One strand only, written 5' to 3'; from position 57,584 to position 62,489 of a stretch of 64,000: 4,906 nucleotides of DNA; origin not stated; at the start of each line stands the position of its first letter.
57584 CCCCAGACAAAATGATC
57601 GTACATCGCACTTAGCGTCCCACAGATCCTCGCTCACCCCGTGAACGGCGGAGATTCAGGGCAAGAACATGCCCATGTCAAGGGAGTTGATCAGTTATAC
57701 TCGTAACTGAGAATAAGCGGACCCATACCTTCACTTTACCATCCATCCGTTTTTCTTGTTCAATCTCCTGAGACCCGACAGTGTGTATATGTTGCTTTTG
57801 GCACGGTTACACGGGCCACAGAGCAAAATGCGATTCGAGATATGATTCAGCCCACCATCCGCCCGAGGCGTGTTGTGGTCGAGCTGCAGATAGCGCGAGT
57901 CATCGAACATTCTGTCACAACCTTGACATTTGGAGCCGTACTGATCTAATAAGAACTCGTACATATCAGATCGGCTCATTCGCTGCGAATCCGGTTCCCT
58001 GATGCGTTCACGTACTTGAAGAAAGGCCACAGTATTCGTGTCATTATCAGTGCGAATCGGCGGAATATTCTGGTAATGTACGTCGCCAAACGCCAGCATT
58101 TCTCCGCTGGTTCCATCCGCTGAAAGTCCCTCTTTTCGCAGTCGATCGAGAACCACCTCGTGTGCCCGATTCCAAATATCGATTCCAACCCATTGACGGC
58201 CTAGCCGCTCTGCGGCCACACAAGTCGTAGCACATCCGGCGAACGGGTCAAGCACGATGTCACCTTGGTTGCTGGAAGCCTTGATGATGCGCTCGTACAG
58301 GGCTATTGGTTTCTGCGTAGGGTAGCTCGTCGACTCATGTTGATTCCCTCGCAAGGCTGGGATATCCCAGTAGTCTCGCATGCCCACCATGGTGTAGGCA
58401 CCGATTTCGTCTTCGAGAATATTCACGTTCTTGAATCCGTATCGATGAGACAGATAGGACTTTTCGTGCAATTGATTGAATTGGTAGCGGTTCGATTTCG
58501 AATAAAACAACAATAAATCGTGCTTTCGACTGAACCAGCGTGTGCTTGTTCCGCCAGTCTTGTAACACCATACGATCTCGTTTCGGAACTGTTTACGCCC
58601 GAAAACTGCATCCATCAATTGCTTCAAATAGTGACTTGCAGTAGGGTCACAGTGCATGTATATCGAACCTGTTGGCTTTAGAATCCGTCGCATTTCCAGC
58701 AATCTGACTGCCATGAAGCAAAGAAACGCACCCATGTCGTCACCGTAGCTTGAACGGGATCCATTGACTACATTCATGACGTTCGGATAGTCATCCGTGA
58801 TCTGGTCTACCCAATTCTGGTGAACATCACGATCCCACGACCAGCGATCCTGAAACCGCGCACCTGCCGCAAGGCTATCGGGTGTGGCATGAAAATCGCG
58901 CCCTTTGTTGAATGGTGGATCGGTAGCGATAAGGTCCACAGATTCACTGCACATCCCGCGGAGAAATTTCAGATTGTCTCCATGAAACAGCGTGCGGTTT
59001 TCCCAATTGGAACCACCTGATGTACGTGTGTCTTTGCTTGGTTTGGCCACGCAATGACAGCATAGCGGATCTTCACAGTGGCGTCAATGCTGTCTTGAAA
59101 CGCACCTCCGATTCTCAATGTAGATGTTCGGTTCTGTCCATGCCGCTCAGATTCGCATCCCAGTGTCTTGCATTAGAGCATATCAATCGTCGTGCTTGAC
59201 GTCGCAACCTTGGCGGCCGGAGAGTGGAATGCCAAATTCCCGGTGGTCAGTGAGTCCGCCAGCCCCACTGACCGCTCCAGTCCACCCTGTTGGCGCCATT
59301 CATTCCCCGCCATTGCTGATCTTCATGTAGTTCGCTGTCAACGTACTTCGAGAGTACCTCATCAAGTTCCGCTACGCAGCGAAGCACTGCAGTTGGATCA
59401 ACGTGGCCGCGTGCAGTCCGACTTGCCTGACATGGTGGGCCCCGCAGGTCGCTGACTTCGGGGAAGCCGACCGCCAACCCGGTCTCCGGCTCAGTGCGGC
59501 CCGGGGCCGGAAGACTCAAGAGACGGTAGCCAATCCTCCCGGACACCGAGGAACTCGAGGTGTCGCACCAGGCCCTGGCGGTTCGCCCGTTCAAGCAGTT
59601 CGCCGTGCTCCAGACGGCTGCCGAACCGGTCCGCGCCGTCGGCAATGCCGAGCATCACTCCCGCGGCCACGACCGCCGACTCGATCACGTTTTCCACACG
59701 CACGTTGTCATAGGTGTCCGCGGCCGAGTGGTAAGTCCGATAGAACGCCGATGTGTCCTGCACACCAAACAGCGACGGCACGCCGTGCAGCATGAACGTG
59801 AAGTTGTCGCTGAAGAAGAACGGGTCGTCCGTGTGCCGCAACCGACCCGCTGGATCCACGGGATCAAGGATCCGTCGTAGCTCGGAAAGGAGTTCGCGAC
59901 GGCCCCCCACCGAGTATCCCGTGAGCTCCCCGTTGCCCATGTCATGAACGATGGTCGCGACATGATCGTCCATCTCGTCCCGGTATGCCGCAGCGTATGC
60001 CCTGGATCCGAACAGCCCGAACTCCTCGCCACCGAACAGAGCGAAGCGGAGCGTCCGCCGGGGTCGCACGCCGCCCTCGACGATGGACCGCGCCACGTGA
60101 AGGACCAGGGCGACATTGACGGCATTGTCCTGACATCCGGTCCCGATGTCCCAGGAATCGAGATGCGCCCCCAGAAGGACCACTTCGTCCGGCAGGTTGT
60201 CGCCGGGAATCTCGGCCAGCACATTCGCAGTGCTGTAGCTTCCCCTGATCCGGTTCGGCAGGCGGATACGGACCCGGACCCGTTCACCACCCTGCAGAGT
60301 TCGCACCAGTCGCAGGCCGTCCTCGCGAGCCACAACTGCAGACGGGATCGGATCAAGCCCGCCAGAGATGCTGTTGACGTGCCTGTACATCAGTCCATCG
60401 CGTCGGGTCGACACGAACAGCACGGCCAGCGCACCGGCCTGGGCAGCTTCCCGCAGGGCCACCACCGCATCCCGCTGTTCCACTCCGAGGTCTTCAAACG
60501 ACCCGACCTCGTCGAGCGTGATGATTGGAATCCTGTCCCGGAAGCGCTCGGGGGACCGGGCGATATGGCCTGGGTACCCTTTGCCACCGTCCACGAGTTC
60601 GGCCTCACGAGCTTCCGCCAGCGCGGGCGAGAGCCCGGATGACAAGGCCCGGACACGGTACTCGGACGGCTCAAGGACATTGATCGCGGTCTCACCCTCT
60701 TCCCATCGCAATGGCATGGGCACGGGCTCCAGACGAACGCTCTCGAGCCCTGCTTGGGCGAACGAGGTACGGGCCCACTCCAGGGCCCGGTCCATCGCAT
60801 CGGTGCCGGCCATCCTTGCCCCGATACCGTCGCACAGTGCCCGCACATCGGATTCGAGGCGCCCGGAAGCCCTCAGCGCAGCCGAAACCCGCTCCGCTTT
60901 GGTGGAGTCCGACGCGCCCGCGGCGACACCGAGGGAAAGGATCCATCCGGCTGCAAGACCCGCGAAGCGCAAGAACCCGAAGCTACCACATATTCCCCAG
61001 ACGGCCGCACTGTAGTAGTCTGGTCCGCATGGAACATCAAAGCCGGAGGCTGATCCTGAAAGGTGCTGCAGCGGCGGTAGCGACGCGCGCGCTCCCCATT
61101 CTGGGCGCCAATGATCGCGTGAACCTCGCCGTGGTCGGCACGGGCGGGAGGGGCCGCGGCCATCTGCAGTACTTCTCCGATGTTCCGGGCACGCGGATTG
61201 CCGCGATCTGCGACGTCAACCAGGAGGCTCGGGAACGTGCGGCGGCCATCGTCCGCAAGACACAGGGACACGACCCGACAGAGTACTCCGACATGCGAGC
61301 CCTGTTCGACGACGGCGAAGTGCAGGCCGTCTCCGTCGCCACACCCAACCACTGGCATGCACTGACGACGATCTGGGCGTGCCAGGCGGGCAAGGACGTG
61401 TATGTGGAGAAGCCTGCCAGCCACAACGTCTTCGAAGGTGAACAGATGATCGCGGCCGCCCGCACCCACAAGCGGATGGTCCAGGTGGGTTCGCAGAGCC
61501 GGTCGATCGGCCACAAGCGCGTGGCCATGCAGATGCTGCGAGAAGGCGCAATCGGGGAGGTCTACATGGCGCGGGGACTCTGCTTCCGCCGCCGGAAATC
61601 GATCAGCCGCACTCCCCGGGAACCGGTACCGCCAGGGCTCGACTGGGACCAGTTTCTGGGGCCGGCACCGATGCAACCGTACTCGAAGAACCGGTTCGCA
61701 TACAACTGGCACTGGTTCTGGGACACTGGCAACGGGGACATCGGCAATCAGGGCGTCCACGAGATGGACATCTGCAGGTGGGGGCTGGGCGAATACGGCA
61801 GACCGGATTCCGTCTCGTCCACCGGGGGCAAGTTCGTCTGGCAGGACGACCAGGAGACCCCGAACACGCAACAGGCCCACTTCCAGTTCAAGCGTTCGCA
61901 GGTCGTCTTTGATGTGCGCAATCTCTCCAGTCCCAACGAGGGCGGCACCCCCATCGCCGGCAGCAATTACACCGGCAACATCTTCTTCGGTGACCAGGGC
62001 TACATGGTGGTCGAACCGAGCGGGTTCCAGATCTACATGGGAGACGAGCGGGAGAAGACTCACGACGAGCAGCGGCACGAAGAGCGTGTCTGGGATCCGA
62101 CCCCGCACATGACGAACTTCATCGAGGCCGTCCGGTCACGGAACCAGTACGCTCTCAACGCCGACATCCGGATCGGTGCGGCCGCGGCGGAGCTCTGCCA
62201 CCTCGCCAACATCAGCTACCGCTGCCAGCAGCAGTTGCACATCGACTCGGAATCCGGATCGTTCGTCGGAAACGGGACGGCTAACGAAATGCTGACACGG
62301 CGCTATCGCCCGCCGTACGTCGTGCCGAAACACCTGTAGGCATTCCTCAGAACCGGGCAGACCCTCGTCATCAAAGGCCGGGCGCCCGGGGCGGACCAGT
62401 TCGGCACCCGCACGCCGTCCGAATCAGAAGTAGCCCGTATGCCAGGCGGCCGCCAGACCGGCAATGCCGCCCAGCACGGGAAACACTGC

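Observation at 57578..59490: Low-GC single-gene island encoding a DNA amino-methyltransferase fused to an HNH nuclease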

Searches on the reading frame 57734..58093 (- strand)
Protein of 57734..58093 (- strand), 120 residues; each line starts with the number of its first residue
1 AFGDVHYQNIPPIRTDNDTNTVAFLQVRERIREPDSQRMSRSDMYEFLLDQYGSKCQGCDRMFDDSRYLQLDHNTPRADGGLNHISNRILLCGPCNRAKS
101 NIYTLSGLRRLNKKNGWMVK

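Call 56: search_protein_representatives(protein=window:57734-58093:-)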
Query: 120 residues. Proteins with E-value up to 0.001 (for the whole library): 1507; up to 1e-10: 294; up to 1e-30: 37. The best 150 are listed.
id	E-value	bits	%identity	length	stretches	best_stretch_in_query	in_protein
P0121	5.7e-51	188.3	70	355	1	5-119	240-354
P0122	2.2e-50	186.4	71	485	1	5-120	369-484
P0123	2.3e-47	176.6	67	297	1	2-118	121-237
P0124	1.1e-45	171.3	64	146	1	3-119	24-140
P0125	6.0e-44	165.6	69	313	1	10-118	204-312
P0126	1.1e-43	164.7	66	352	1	4-118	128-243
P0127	1.2e-43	164.6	65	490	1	6-119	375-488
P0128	3.2e-43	163.3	66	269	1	2-115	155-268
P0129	3.9e-43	163.0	62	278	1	2-118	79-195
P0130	7.7e-43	162.0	65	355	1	5-120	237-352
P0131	3.3e-41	156.8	72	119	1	21-115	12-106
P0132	7.3e-41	155.7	67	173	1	14-115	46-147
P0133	1.3e-40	154.9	57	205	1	2-118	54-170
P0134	2.3e-40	154.0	61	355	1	8-119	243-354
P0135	2.8e-40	153.8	66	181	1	13-120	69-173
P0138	2.2e-38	147.6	67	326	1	22-119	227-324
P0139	3.7e-38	146.9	62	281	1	4-113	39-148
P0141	5.7e-37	143.1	56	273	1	10-120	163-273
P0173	1.8e-26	109.2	51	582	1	10-119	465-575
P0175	1.3e-25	106.5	50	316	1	10-120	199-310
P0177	3.3e-25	105.1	62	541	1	37-118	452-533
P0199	6.7e-23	97.7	56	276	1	37-118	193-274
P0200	8.1e-23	97.4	55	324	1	32-118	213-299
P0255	1.1e-17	80.8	46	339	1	35-118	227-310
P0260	2.2e-17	79.9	50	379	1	37-116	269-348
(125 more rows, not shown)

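Call 58: search_protein_families(library=pfam, proteins=[P0173, P0177, P0138, P0260, P0255, P0200, P0175, P0199, P0141, P0139], max_evalue=0.001)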
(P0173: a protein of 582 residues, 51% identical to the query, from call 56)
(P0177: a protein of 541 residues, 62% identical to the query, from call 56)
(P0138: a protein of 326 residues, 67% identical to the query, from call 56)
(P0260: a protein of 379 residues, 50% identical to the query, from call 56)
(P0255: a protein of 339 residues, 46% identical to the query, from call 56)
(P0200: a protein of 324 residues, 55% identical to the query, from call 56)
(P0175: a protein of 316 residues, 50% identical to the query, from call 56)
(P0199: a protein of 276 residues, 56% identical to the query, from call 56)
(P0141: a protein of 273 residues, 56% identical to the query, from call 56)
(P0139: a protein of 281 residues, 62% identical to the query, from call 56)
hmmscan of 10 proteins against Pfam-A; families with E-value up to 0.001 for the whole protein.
P0173 (582 aa): 4 families
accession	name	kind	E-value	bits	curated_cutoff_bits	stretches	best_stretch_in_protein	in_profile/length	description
PF14470.12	bPH_3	-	7.7e-13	49.2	23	1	35-136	1-91/95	Bacterial PH domain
PF01844.29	HNH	-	7.5e-11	42.5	21.4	1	512-558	1-47/47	HNH endonuclease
PF14279.12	HNH_5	-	5.4e-08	33.1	27.5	1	512-559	1-47/56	HNH endonuclease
PF13395.12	HNH_4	-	6.3e-05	23.3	22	1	524-559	17-52/54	HNH endonuclease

P0177 (541 aa): 4 families
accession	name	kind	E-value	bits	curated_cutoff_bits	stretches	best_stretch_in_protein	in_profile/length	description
PF01844.29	HNH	-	1.9e-11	44.3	21.4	1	471-517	1-47/47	HNH endonuclease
PF14470.12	bPH_3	-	1.2e-10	42.2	23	1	44-130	1-91/95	Bacterial PH domain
PF14279.12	HNH_5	-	3.7e-07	30.4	27.5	1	471-518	1-47/56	HNH endonuclease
PF13395.12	HNH_4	-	7.4e-06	26.3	22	1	482-518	16-52/54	HNH endonuclease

P0138 (326 aa): 9 families
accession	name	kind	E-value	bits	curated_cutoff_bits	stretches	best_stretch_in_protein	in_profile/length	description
PF12796.13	Ank_2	-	2.1e-28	99.1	27.3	2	11-101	3-90/90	Ankyrin repeats (3 copies)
PF13857.12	Ank_5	-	3.9e-28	97.6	27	4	24-78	1-56/56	Ankyrin repeats (many copies)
PF00023.36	Ank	-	4.8e-24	83.5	21.1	1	105-135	3-33/33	Ankyrin repeat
PF13637.12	Ank_4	-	7.3e-23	80.6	22.7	3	44-91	3-50/50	Ankyrin repeats (many copies)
PF13606.12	Ank_3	-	1.4e-20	71.4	22.3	0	137-163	2-28/30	Ankyrin repeat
PF01844.29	HNH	-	2.8e-14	53.4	21.4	1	261-307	1-47/47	HNH endonuclease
PF14279.12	HNH_5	-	3.3e-10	40.2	27.5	1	261-309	1-48/56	HNH endonuclease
PF13395.12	HNH_4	-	2.9e-08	34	22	1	272-308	16-52/54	HNH endonuclease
PF02945.21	Endonuclease_7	-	7.7e-05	23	23.6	1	248-306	13-65/82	Recombination endonuclease VII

P0260 (379 aa): 2 families
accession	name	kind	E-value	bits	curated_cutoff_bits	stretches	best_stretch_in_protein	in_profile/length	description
PF01844.29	HNH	-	6e-08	33.1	21.4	1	288-333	1-46/47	HNH endonuclease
PF14279.12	HNH_5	-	9.2e-06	25.9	27.5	1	288-342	1-54/56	HNH endonuclease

P0255 (339 aa): 2 families
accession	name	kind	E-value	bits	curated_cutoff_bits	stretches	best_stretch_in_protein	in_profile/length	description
PF01844.29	HNH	-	8.8e-12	45.4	21.4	1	248-293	1-46/47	HNH endonuclease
PF14279.12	HNH_5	-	3.2e-10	40.2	27.5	1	248-296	1-48/56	HNH endonuclease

P0200 (324 aa): 3 families
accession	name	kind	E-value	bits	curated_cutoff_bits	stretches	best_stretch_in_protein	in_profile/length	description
PF01844.29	HNH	-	1.2e-09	38.6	21.4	1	237-283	1-47/47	HNH endonuclease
PF14279.12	HNH_5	-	1.5e-05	25.3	27.5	1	237-285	1-48/56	HNH endonuclease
PF13395.12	HNH_4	-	0.00024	21.5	22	1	249-284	17-52/54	HNH endonuclease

P0175 (316 aa): 3 families
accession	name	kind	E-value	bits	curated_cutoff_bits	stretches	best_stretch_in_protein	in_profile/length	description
PF01844.29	HNH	-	2e-10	41.1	21.4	1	246-292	1-47/47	HNH endonuclease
PF14279.12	HNH_5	-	9.1e-09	35.6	27.5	1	246-294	1-48/56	HNH endonuclease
PF13395.12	HNH_4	-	1e-05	25.8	22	1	258-293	17-52/54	HNH endonuclease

P0199 (276 aa): 4 families
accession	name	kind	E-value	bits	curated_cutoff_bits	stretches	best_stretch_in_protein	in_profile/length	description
PF01844.29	HNH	-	4.9e-11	43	21.4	1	212-258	1-47/47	HNH endonuclease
PF14279.12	HNH_5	-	4.7e-07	30.1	27.5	1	212-261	1-49/56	HNH endonuclease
PF02945.21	Endonuclease_7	-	0.00034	20.9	23.6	1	199-254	13-62/82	Recombination endonuclease VII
PF13395.12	HNH_4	-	0.0005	20.4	22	1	223-258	16-51/54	HNH endonuclease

P0141 (273 aa): 4 families
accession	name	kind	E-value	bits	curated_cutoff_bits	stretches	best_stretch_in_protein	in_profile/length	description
PF01844.29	HNH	-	1.5e-11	44.7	21.4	1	209-254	1-46/47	HNH endonuclease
PF14279.12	HNH_5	-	7.7e-07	29.4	27.5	1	209-252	1-43/56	HNH endonuclease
PF13395.12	HNH_4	-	2e-05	24.9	22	1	214-254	12-50/54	HNH endonuclease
PF02945.21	Endonuclease_7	-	0.00025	21.3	23.6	1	195-252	12-63/82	Recombination endonuclease VII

P0139 (281 aa): 1 family
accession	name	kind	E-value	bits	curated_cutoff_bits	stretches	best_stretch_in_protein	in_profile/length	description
PF01844.29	HNH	-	5.4e-09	36.5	21.4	1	91-137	1-47/47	HNH endonuclease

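Call 84: search_solved_structures(query=A3, max_evalue=0.1, show_alignments=2)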
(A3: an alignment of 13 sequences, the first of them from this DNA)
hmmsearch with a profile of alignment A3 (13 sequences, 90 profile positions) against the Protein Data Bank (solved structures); distinct sequences matched with E-value up to 0.1: 82 (the best 60 are shown).
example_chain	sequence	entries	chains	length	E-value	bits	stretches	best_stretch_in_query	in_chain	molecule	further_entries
8d2k_A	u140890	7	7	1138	5.2e-10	42.7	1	18-72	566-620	CRISPR-associated endonuclease, Csn1 family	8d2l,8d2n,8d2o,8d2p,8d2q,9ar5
8zq9_B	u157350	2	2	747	9.2e-10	41.9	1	9-75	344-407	a protein | HNH nuclease domain-containing protein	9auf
8w2z_A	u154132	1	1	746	9.2e-10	41.9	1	9-75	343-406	HNH nuclease domain-containing protein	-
8w2s_A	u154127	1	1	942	1.2e-09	41.6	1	9-75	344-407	HNH nuclease domain-containing protein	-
9k32_A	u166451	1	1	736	1.9e-09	40.9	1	7-73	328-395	HNH nuclease domain-containing protein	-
9lgi_A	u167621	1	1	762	6.4e-09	39.2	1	13-75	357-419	HNH nuclease domain-containing protein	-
6ghc_A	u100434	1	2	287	2.9e-08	37.1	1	11-68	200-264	5-methylcytosine-specific restriction enzyme A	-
8zdr_C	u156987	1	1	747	5.8e-08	36.2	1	9-75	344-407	a protein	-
4h9d_A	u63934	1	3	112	1.2e-07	35.2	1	4-70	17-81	HNH endonuclease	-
4ogc_A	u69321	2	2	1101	2.4e-07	34.2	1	9-72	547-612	HNH endonuclease domain protein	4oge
10vb_A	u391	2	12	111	1.7e-06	31.5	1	19-80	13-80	CRISPR-associated endonuclease Cas9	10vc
7mpz_A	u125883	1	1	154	2.7e-06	30.8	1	19-79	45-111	CRISPR-associated endonuclease Cas9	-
6me0_C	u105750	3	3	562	2.9e-06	30.7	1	15-68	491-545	Maturase reverse transcriptase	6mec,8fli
8f43_A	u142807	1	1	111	4.5e-06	30.1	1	19-80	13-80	CRISPR-associated endonuclease Cas9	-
9wn6_B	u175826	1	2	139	4.6e-06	30.1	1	18-88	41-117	CRISPR-associated endonuclease Cas9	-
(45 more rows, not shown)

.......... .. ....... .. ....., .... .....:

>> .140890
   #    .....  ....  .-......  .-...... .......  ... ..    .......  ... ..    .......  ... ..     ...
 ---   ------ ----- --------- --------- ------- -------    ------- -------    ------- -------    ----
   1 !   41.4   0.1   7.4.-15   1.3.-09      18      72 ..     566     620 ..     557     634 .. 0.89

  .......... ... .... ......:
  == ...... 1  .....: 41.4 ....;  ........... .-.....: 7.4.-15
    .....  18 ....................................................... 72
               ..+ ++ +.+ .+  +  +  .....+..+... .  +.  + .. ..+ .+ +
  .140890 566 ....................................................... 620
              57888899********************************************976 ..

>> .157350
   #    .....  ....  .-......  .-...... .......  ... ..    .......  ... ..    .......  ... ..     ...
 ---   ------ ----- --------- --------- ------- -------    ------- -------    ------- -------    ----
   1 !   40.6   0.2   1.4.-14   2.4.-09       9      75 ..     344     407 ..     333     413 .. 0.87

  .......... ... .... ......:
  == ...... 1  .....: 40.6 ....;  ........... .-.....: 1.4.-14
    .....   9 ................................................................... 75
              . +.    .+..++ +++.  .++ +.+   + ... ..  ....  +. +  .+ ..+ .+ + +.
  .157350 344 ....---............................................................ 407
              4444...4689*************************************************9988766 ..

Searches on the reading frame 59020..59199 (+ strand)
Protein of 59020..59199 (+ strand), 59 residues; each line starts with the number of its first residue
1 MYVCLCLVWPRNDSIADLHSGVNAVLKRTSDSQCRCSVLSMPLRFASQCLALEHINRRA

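Call 60: search_protein_families(library=pfam, proteins=[window:59020-59199:+], max_evalue=1)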
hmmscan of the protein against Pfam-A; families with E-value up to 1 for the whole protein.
window:59020-59199:+ (59 aa): 0 families

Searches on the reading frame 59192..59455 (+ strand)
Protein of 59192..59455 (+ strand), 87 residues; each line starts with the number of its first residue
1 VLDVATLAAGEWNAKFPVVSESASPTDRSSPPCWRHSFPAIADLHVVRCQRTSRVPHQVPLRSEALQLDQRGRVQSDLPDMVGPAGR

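Call 60: search_protein_families(library=pfam, proteins=[window:59192-59455:+], max_evalue=1)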
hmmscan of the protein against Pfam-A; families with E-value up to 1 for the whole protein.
window:59192-59455:+ (87 aa): 0 families

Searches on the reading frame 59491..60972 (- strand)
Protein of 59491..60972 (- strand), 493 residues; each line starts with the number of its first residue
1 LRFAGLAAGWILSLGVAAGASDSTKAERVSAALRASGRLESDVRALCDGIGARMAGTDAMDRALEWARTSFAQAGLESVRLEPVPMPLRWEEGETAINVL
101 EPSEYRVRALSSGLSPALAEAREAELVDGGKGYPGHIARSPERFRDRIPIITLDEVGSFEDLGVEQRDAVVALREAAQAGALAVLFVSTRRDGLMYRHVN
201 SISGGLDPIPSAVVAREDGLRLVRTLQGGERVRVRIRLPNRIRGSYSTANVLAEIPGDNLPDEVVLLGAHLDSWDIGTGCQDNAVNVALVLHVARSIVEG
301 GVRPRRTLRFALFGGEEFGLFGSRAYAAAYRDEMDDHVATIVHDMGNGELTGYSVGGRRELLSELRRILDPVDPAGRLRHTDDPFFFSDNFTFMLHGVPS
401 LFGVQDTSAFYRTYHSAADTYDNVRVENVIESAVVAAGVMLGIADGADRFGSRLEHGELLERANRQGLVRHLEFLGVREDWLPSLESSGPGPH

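Call 18: search_protein_families(library=pfam, proteins=[window:59491-60972:-], max_evalue=0.001)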
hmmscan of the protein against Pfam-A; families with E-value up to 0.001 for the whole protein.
window:59491-60972:- (493 aa): 3 families
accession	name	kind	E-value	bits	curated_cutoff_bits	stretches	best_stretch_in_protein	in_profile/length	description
PF04389.22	Peptidase_M28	-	4.4e-32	111.8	21.3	1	250-433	1-186/193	Peptidase family M28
PF01546.33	Peptidase_M20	-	2.4e-06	28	24.6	1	277-429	30-151/206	Peptidase family M20/M25/M40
PF05450.20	Nicastrin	-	0.00029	20.9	25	0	264-329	2-73/218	Nicastrin large lobe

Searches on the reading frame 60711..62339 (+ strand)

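Call 87: search_protein_families(library=pfam, proteins=[window:60711-62339:+], max_evalue=0.00001)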
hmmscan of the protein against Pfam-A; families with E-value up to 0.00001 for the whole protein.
window:60711-62339:+ (542 aa): 3 families
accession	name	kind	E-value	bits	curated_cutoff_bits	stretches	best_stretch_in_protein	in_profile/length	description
PF01408.29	GFO_IDH_MocA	-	2.2e-22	80.4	24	1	138-260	2-119/120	Oxidoreductase family, NAD-binding Rossmann fold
PF19051.5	GFO_IDH_MocA_C2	-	2.8e-21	76.6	23.3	1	302-536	44-252/254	Oxidoreductase family, C-terminal alpha/beta domain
PF22725.1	GFO_IDH_MocA_C3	-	4e-10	40.2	27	1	329-406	31-106/124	GFO/IDH/MocA C-terminal domain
